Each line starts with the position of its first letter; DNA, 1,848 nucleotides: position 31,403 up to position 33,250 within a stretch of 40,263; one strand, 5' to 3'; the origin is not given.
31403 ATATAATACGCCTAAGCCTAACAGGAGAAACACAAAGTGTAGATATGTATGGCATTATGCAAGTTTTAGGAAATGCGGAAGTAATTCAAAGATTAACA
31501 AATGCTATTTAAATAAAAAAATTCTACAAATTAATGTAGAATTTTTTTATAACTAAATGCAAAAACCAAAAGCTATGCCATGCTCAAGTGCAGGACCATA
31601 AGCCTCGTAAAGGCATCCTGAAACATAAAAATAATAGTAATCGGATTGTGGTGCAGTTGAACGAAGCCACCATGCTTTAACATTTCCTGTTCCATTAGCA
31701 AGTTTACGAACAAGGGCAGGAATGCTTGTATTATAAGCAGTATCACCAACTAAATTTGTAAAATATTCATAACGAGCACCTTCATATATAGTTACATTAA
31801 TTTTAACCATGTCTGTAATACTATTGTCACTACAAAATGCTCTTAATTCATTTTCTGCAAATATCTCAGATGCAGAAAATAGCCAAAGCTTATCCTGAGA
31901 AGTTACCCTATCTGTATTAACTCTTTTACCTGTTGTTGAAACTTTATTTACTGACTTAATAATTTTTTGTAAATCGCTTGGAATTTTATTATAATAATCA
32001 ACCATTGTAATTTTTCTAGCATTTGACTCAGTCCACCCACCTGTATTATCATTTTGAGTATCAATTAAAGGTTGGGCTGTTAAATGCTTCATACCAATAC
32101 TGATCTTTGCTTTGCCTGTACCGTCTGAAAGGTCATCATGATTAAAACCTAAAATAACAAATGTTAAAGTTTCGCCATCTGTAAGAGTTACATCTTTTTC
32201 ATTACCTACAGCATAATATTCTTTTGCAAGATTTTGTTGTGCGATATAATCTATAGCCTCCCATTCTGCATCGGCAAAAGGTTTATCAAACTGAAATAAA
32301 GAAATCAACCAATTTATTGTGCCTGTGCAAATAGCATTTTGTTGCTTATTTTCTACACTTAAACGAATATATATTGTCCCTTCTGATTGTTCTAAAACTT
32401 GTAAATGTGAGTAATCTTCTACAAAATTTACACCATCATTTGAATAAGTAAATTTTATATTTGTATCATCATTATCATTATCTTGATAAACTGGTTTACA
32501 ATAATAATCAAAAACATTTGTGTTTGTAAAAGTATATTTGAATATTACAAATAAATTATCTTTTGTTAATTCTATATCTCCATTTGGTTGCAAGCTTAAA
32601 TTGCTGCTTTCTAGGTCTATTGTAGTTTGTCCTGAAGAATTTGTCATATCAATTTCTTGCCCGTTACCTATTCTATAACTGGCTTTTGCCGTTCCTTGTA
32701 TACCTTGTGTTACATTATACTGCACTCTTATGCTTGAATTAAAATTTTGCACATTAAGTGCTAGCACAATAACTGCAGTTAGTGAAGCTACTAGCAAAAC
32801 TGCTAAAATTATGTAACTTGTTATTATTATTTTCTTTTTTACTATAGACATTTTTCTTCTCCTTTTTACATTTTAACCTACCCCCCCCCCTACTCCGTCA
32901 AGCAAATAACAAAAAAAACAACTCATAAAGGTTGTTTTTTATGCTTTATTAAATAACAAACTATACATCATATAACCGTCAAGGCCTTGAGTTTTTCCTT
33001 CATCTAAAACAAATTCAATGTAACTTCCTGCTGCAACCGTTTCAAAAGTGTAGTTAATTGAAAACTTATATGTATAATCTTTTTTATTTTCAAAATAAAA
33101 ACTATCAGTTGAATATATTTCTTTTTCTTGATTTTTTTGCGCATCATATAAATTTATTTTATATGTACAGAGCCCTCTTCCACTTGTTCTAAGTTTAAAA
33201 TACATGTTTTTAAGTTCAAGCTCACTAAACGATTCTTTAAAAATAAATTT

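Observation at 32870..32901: G10 homopolymer inside the -35/-10 spacer of a surface-protein promoter: candidate phase-variation switch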

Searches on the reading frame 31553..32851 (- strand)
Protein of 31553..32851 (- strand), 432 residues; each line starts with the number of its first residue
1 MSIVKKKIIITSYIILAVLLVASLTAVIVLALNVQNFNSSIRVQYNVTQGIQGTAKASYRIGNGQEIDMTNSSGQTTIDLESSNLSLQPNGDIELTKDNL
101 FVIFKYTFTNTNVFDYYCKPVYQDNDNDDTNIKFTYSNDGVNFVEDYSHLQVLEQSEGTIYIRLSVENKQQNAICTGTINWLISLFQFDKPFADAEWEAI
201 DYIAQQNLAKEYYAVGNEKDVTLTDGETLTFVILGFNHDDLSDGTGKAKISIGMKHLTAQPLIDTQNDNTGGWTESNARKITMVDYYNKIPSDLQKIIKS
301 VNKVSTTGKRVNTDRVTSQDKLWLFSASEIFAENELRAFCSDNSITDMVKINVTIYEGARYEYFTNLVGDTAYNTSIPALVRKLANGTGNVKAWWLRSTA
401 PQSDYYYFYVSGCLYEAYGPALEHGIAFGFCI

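Call 6: search_protein_families(library=pfam, proteins=[window:31553-32851:-], max_evalue=0.01)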
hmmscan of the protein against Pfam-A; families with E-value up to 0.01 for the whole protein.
window:31553-32851:- (432 aa): 1 family
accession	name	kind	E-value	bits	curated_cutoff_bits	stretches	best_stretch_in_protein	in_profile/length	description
PF19789.6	DUF6273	-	1.1e-09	38.9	23.5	1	265-411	26-148/172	Domain of unknown function (DUF6273)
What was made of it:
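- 31553..32851 (-): Controlled gene, 432 aa. It has an N-terminal hydrophobic helix (residues 2-34), an unpredicted middle region (35-185) and a C-terminal DUF6273 domain (about 190-432). Pfam DUF6273, E = 1e-9 (call 6).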

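Call 7: find_encoding_contigs(protein=window:31553-32851:-, flank=3000, max_places=10)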
Protein window:31553-32851:- (432 aa): 3 contigs read that carry it; 3 places shown.
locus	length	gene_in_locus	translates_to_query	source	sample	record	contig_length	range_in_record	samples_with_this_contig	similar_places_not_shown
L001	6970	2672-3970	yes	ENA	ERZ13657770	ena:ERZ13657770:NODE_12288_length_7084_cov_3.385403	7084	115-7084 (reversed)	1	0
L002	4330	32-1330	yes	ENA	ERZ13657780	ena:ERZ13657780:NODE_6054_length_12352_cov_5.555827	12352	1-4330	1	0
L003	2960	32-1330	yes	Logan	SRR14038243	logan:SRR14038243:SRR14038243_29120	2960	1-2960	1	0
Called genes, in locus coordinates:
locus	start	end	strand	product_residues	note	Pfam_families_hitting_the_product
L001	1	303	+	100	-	?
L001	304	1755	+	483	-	PF00772:DnaB, PF13481:AAA_25, PF03796:DnaB_C, PF06745:ATPase (weak)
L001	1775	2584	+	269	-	-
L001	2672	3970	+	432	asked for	PF19789:DUF6273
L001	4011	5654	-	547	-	PF00749:tRNA-synt_1c, PF19269:Anticodon_2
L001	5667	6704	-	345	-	-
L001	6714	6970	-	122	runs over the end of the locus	?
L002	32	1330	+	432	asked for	PF19789:DUF6273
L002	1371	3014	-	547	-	PF00749:tRNA-synt_1c, PF19269:Anticodon_2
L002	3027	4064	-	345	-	-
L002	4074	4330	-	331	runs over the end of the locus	-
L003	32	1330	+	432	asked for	PF19789:DUF6273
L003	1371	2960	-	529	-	?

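Call 11: find_related_loci(query=window:31553-32851:-, collection=genome_contigs, flank=4000)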
Query window:31553-32851:- (432 aa) in genome_contigs; peptide patterns used: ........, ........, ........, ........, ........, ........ (x = any residue, [..] = any of these).
48 stretches matched a pattern, but none encodes a relative of the query by tblastn (E <= 1e-3).

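Call 13: find_homologous_proteins(query=window:31553-32851:-, max_evalue=0.00001)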
Query window:31553-32851:- (432 aa): 166 proteins with E <= 0.00001 among 7551 candidates; the best 120 are listed.
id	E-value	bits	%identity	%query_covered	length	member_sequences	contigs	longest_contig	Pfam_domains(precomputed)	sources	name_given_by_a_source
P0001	3.0e-275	930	96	100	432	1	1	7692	PF19789.7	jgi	-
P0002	2.3e-55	206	48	56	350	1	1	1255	PF19789.7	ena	-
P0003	2.8e-52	196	44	56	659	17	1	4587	PF19789.7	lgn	-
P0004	5.9e-52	195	45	56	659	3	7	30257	PF19789.7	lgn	-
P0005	1.8e-50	190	34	58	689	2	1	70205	PF09479.17,PF19789.7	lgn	-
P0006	8.7e-50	188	42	59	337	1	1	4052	PF19789.7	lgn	-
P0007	4.0e-49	186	42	56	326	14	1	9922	PF19789.7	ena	-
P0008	1.7e-48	184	42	60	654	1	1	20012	PF19789.7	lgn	-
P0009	2.3e-48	183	43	56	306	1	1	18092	PF19789.7,PF18454.8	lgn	-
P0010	1.0e-43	168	38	56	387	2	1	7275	PF19789.7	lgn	-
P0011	2.3e-42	163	43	57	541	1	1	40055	PF09479.17,PF19789.7,PF28175.1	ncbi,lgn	-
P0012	5.0e-42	162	39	60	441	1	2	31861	PF19789.7,PF18454.8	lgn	-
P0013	4.3e-39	153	40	56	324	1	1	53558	PF19789.7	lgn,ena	-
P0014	2.4e-38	150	40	56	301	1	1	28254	PF19789.7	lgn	-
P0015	2.8e-38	150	40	58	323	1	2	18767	PF19789.7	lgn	-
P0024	7.2e-36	142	33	88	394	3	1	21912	PF19789.7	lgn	-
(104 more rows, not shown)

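Call 14: find_encoding_contigs(protein=P0001, flank=4000, max_places=10)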
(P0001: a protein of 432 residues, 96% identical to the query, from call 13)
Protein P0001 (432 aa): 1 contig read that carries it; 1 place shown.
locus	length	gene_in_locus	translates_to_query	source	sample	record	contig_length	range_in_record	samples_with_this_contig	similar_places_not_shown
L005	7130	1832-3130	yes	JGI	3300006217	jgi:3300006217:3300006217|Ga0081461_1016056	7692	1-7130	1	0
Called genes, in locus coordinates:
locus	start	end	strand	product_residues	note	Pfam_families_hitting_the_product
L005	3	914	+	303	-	?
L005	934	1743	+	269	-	-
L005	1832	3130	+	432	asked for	PF19789:DUF6273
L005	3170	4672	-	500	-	PF00749:tRNA-synt_1c, PF19269:Anticodon_2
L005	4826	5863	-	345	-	-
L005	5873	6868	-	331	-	-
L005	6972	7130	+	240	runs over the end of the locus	?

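Call 21: list_cluster_members(proteins=[window:31553-32851:-, window:32939-33748:-, window:33768-35219:-, P0001])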
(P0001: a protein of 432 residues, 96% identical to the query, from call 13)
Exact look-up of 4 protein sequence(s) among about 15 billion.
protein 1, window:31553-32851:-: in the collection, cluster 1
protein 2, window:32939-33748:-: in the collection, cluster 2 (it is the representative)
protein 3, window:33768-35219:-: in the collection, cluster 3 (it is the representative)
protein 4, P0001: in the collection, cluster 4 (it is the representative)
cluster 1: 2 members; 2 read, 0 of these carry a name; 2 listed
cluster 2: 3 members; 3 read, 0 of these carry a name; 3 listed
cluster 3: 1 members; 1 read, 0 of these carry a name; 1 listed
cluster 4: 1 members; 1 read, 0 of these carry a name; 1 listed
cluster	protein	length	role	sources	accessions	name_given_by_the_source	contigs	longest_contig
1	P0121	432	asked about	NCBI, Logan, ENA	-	-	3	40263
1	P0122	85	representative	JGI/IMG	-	-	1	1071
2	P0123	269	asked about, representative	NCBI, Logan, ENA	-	-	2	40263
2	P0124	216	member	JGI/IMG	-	-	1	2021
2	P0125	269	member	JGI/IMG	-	-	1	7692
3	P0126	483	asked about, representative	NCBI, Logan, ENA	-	-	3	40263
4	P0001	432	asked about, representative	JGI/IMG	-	-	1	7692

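Call 22: find_encoding_contigs(protein=P0122, flank=3000)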
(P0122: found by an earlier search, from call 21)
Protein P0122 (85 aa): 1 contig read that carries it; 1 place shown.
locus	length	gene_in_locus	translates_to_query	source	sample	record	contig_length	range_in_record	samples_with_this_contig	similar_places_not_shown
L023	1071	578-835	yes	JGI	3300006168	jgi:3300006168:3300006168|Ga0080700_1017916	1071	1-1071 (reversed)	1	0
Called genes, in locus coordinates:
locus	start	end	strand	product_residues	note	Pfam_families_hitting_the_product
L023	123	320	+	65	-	-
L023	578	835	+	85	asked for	-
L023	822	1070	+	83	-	?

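Call 23: find_encoding_contigs(protein=P0124, flank=3000)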
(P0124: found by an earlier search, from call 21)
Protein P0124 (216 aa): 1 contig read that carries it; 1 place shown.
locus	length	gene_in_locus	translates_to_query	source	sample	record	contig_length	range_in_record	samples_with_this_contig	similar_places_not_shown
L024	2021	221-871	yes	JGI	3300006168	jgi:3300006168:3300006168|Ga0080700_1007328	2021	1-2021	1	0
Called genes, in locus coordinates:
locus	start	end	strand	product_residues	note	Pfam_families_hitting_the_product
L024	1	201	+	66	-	?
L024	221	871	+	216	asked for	-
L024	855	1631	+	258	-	PF13023:HD_3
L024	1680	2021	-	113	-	?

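Call 37: find_related_loci(query=window:31553-32851:-, collection=metagenome_contigs, flank=2000)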
Query window:31553-32851:- (432 aa) in metagenome_contigs; peptide patterns used: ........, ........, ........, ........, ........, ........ (x = any residue, [..] = any of these).
64 stretches matched a pattern, but none encodes a relative of the query by tblastn (E <= 1e-3).

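Call 50: find_encoding_contigs(protein=P0002, flank=3000, max_places=5)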
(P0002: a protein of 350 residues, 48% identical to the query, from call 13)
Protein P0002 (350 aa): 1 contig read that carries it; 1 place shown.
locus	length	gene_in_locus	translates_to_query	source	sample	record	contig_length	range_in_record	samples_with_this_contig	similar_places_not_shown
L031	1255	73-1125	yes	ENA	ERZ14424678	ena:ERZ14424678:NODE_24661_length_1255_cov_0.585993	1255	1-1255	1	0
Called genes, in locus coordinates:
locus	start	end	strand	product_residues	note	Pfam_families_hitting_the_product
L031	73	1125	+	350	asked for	PF19789:DUF6273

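Call 51: find_encoding_contigs(protein=P0004, flank=5000, max_places=8)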
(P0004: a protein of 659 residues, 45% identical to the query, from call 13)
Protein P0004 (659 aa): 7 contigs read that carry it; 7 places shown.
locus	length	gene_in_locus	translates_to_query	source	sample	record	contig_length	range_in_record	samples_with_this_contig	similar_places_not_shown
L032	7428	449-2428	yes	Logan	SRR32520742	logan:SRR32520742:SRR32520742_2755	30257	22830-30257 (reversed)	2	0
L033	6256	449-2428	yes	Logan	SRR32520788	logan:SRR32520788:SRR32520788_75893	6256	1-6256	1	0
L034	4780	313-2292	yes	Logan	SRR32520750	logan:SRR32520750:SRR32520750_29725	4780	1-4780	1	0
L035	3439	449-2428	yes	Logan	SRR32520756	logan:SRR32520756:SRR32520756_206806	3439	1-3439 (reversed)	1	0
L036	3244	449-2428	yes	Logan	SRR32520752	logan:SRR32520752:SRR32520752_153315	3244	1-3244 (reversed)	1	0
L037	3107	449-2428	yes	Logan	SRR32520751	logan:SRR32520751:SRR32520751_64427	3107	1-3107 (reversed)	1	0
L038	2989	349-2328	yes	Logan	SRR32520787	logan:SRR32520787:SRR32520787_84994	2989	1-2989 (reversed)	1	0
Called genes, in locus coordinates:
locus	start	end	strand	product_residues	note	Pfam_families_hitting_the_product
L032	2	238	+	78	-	?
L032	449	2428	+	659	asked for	PF19789:DUF6273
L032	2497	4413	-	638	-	PF01134:GIDA, PF07992:Pyr_redox_2 (weak), PF21680:GIDA_C_1st, PF13932:SAM_GIDA_C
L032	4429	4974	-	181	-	PF00583:Acetyltransf_1, PF13673:Acetyltransf_10 (faint), PF13508:Acetyltransf_7, PF08445:FR47 (weak)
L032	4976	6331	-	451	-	PF00350:Dynamin_N (faint), PF10396:TrmE_N, PF12631:MnmE_helical, PF01926:MMR_HSR1, PF02421:FeoB_N, PF04548:AIG1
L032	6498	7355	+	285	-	PF00535:Glycos_transf_2, PF10111:Glyco_tranf_2_2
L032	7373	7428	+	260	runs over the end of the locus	PF05704:Caps_synth (weak), PF12919:TcdA_TcdB (weak), PF04488:Gly_transf_sug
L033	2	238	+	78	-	?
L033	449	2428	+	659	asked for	PF19789:DUF6273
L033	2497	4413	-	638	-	PF01134:GIDA, PF07992:Pyr_redox_2 (weak), PF21680:GIDA_C_1st, PF13932:SAM_GIDA_C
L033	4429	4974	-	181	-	PF00583:Acetyltransf_1, PF13673:Acetyltransf_10 (faint), PF13508:Acetyltransf_7, PF08445:FR47 (weak)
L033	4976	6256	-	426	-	?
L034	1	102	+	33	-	?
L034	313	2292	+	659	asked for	PF19789:DUF6273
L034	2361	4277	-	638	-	PF01134:GIDA, PF07992:Pyr_redox_2 (weak), PF21680:GIDA_C_1st, PF13932:SAM_GIDA_C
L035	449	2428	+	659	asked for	PF19789:DUF6273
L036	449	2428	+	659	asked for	PF19789:DUF6273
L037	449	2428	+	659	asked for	PF19789:DUF6273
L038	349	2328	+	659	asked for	PF19789:DUF6273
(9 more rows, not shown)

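Call 52: find_encoding_contigs(protein=P0024, flank=5000, max_places=5)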
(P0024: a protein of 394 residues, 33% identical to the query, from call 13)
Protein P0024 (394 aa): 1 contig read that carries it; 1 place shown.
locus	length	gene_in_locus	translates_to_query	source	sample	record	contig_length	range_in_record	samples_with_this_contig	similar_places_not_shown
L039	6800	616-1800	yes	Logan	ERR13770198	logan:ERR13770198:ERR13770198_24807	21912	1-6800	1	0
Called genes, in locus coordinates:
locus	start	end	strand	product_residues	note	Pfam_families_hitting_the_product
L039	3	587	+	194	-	?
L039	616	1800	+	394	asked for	PF19789:DUF6273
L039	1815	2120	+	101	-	-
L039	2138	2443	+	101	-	-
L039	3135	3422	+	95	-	-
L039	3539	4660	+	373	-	-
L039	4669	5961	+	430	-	PF21821:Dit_like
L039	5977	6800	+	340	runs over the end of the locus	PF22759:E217_GP41 (faint)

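Call 63: find_related_loci(query=window:31553-32851:-, collection=viral_contigs, flank=2000)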
Query window:31553-32851:- (432 aa) in viral_contigs; peptide patterns used: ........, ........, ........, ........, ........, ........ (x = any residue, [..] = any of these).
3 stretches matched a pattern, but none encodes a relative of the query by tblastn (E <= 1e-3).

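Call 64: predict_structure(alignment_id=A1)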
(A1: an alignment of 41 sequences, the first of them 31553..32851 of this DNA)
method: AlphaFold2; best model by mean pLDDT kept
length: 432 residues; sequences in the alignment: 41
mean_pLDDT: 67.5   pTM: 0.62
mean pLDDT of the five models: 67.5, 65.2, 64.6, 63.3, 62.4
residues with pLDDT >= 90: 135; 70-90: 98; 50-70: 45; < 50: 154
segments of 3 or more residues with pLDDT < 50: 31-170, 174-185
pLDDT, mean of each block of 10 residues (from residue 1): 69 85 72 34 26 28 33 31 32 36 34 37 41 31 38 42 43 46 57 92 89 96 97 97 96 96 75 86 95 97 82 80 94 74 59 80 90 73 94 90 80 78 91 98
secondary structure, 60 per line:
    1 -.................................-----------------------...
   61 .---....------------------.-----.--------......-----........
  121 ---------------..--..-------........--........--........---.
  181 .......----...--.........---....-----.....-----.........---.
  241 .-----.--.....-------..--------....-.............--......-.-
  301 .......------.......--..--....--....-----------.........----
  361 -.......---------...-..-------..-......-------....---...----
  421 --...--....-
elements in order: H2-34 E58-61 E65-68 E102-107 E113-120 E149-156 E159-166 E169-176 H180-187 H197-205 H209-212 E218-222 E228-236 E250-254 H272-275 H277-289 H292-297 E301-307 E314-320 H327-330 H333-336 H348-356 H362-368 E394-399 E407-410 E414-416 E423-425 E428-431
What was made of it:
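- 31553..32851 (-): The AlphaFold2 model has pLDDT of about 90 for residues 190-432 (call 64).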

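Call 67: fold_search(model_id=the predicted structure, library=pdb)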
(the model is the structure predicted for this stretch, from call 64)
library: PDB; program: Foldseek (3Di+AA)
matches with E <= 10: 304; with E <= 0.001: 0
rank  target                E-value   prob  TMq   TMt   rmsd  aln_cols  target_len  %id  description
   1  3fm8_D                2.3e-01  0.13  0.11  0.12  17.1       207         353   10  Crystal structure of full length centaurin alpha-1 bound with the FHA domain of KIF13B (CAPRI target) (released 2009-08-25)
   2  3fss                  5.2e-01  0.07  0.10  0.16  18.4       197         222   11  Structure of the tandem PH domains of Rtt106 (released 2009-12-22)
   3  3vry_A                6.1e-01  0.08  0.11  0.11   9.6       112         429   14  Crystal structure of HCK complexed with a pyrrolo-pyrimidine inhibitor 4-Amino-5-(4-phenoxyphenyl)-7H-pyrrolo[2,3-d]py (released 2013-05-01)
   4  6mop                  7.2e-01  0.10  0.06  0.17  17.9       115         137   15  Crystal Structure of the All-trans Retinal-Bound R111K:Y134F:T54V:R132Q:P39Y:R59Y:L121E Mutant of Human Cellular Retinoi (released 2019-01-09)
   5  4yfp                  7.7e-01  0.10  0.06  0.17  17.9       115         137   15  CRYSTAL STRUCTURE OF THE R111K:Y134F:T54V:R132Q:P39Y:R59Y MUTANT OF HUMAN CELLULAR RETINOIC ACID BINDING PROTEIN II WITH (released 2016-03-02)
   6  2uvm                  8.1e-01  0.11  0.10  0.26  14.6       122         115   13  Structure of PKBalpha PH domain in complex with a novel inositol headgroup surrogate, benzene 1,2,3,4-tetrakisphosphate (released 2007-04-17)
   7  4ybp                  8.1e-01  0.09  0.06  0.17  17.9       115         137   15  Crystal structure of the R111K:Y134F:T54V:R132Q:P39Q:R59Y mutant of human cellular retinoic acid binding proteinii with  (released 2016-02-24)
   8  6nnx                  9.1e-01  0.09  0.06  0.17  17.9       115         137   15  Crystal Structure of the All-Trans Retinal-Bound R111K:Y134F:T54V:R132Q:P39Y:R59Y:L121M Mutant of Human Cellular Retinoi (released 2019-01-30)
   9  3gyp                  9.6e-01  0.05  0.10  0.16  18.1       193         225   12  Rtt106p (released 2009-12-08)
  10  4w5t_A                9.6e-01  0.03  0.08  0.05  15.1       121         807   16  The Crystal Structure of Human Argonaute2 Bound to a Guide and Target RNA Containing Seed Pairing from 2-7 (released 2014-11-12)
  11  2g78                  1.1e+00  0.07  0.06  0.16  18.2       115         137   14  Crystal Structure of the R132K:Y134F Mutant of Cellular Retinoic Acid Binding Protein Type II in Complex with All-Trans- (released 2007-04-17)
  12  2j0k_A                1.1e+00  0.06  0.11  0.08  23.1       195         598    6  Crystal structure of a fragment of focal adhesion kinase containing the FERM and kinase domains. (released 2007-07-03)
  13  4m6s                  1.2e+00  0.08  0.05  0.17  17.9       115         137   16  Crystal structure of the R111K:R132Y:Y134F:T54V:R59W:A32W mutant of the Cellular Retinoic Acid Binding Protein Type II i (released 2013-10-09)
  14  6moq                  1.2e+00  0.08  0.06  0.17  17.9       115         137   15  Crystal Structure of the All-trans Retinal-Bound R111K:Y134F:T54V:R132Q:P39Y:R59Y:L121W Mutant of Human Cellular Retinoi (released 2019-01-09)
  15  1cbq                  1.3e+00  0.11  0.07  0.19  13.3       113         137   12  CRYSTAL STRUCTURE OF CELLULAR RETINOIC-ACID-BINDING PROTEINS I AND II IN COMPLEX WITH ALL-TRANS-RETINOIC ACID AND A SYNT (released 1995-01-26)
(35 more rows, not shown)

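Call 71: fold_search(model_id=the predicted structure, library=viral)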
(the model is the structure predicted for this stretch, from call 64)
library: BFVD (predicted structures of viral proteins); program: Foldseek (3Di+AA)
matches with E <= 10: 262; with E <= 0.001: 11
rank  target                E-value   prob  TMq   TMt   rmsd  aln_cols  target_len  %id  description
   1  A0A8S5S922            4.8e-15  1.00  0.42  0.26   7.2       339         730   18  Tail-collar fiber protein [Caudovirales sp. ctTVN2]
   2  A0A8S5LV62            7.7e-12  1.00  0.41  0.43   9.9       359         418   15  Uncharacterized protein [Siphoviridae sp. ctFn287]
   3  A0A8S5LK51            4.0e-09  1.00  0.39  0.44   3.7       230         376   18  DUF6273 domain-containing protein [Siphoviridae sp. ctnhN1]
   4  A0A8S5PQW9            1.0e-08  1.00  0.40  0.35   8.1       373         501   12  DUF6273 domain-containing protein [Podoviridae sp. ct8dV2]
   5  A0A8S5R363            4.3e-08  1.00  0.33  0.71   6.0       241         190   17  DUF6273 domain-containing protein [Siphoviridae sp. ct6d71]
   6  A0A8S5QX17            1.6e-07  1.00  0.39  0.28   9.5       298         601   15  Concanavalin A-like lectin/glucanase superfamily protein [Siphoviridae sp. ctcuE16]
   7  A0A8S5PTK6            4.6e-07  1.00  0.39  0.38   4.7       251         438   13  Uncharacterized protein [Myoviridae sp. ctzS633]
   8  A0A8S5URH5            1.7e-06  1.00  0.40  0.52   4.7       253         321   12  Uncharacterized protein [Myoviridae sp. ctsIb3]
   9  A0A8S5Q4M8            3.7e-06  1.00  0.38  0.21   7.9       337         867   12  DUF6273 domain-containing protein [Siphoviridae sp. ctQqU1]
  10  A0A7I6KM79            8.6e-06  1.00  0.37  0.54  10.8       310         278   12  (no name in the UniProt tables at hand)
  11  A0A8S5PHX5            8.2e-05  1.00  0.31  0.28   6.5       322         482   10  Uncharacterized protein (Fragment) [Siphoviridae sp. ctwIa5]
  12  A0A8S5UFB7            1.4e-03  1.00  0.17  0.24  12.3       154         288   19  Fibronectin type-III domain-containing protein [Myoviridae sp. ctcyQ27]
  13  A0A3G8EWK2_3          1.2e-01  0.09  0.11  0.05  32.6       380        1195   13  Polyprotein [Sclerotium rolfsii endornavirus 1]
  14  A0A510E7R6            1.4e-01  0.13  0.09  0.13  15.8       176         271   10  (no name in the UniProt tables at hand)
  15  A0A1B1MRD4            1.7e-01  0.08  0.10  0.12  28.9       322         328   15  Ig-like domain-containing protein [Pteropox virus]
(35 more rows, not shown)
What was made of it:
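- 31553..32851 (-): Foldseek matches phage tail-collar fibre and DUF6273 proteins, E = 5e-15 (call 71).
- On Homopolymer promoter-spacer phase-variation switch (contingency locus): The fold matches phage tail-fibre proteins (call 71).
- The gene encodes an anchored DUF6273 protein (calls 6, 64) whose fold matches phage tail-fibre proteins (call 71).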

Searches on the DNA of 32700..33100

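Call 78: search_rna_families(source=window, start=32700, end=33100, threshold=evalue, max_evalue=1)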
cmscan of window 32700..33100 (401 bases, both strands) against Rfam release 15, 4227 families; matches with E-value up to 1: 0.
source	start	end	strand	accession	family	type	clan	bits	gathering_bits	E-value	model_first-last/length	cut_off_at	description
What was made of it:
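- On Known structured RNA leader (riboswitch, T-box and similar): There is no match in 32700-33100 even at E <= 1 (call 78).
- There is no Rfam match (call 78).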
